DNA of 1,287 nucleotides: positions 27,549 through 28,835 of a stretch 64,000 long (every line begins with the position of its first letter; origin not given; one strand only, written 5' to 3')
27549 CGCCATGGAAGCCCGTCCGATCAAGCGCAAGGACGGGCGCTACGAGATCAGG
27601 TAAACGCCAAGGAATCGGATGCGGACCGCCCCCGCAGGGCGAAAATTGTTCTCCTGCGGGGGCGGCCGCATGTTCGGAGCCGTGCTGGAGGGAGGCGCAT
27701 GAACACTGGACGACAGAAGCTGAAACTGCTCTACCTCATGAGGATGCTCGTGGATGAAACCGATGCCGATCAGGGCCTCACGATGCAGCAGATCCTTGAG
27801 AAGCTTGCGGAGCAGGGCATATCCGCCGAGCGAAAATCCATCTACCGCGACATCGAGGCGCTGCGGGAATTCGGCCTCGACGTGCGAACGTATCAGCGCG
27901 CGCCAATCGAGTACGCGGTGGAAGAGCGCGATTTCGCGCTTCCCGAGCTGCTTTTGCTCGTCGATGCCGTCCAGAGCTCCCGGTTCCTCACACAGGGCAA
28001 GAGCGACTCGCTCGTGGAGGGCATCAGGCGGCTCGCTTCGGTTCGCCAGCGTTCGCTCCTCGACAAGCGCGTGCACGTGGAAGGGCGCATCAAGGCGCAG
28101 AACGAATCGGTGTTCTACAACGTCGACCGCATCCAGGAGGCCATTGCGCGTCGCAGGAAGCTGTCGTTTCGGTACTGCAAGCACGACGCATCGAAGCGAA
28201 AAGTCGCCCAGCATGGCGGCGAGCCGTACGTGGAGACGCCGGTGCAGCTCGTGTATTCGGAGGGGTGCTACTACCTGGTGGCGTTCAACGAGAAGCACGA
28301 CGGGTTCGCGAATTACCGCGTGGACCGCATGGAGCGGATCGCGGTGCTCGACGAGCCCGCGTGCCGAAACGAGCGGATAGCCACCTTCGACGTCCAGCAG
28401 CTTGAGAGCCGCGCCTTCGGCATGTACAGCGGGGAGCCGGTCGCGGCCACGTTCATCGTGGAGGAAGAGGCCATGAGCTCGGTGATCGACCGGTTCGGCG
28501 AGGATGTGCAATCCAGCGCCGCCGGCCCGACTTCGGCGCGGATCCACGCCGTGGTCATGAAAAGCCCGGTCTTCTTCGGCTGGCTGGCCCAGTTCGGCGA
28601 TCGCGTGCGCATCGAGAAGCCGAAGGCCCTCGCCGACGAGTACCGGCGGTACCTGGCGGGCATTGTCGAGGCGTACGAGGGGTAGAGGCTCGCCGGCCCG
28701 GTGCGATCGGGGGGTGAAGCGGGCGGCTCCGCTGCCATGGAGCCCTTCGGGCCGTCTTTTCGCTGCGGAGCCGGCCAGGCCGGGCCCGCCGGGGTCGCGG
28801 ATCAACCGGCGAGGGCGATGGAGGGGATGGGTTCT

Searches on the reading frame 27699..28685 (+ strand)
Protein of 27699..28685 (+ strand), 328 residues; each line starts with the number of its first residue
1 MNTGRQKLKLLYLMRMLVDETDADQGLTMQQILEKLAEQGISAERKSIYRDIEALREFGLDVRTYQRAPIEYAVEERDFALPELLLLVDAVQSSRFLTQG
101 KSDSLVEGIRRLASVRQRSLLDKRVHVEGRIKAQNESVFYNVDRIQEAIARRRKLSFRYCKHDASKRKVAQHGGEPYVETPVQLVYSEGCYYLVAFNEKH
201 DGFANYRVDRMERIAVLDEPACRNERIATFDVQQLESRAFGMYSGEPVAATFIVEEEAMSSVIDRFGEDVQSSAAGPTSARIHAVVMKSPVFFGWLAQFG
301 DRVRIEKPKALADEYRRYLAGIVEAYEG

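Call 71: search_protein_families(library=pfam, proteins=[window:27699-28685:+], max_evalue=0.1)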
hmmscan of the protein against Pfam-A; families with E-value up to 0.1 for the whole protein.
window:27699-28685:+ (328 aa): 2 families
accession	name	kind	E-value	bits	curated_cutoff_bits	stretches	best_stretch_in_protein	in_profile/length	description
PF13280.12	WYL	-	6.8e-15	55.3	21.8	1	142-215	3-69/70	WYL domain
PF25583.1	WCX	-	5e-07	30.4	23.9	1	247-322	2-75/76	WCX domain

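Call 76: search_protein_families(library=padloc, proteins=[window:27699-28685:+], max_evalue=0.001)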
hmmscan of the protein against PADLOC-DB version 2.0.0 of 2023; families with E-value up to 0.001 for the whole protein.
window:27699-28685:+ (328 aa): 6 families
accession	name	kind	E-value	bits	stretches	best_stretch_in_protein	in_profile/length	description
PDLC01652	WYL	-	2.7e-27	94.1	1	134-322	12-161/162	"CAS-I,CAS-II,CAS-III,CAS-IV,CAS-V,CAS-VI; associated_signaling"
PDLC01457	WYL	-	4.2e-22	76.9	1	23-310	15-228/229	"CAS-I,CAS-II,CAS-III,CAS-IV,CAS-V,CAS-VI; associated_signaling"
PDLC01766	Cas3c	-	4.2e-08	29.8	1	41-316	31-306/1009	-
PDLC01484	WYL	-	4.3e-05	20.9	1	24-218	105-286/437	"CAS-I,CAS-II,CAS-III,CAS-IV,CAS-V,CAS-VI; associated_signaling"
PDLC01510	WYL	-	4.3e-05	20.9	1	24-218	105-286/437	"CAS-I,CAS-II,CAS-III,CAS-IV,CAS-V,CAS-VI; associated_signaling"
PDLC01046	WYL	-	0.00077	16.7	0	167-218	229-283/435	HTH-WYL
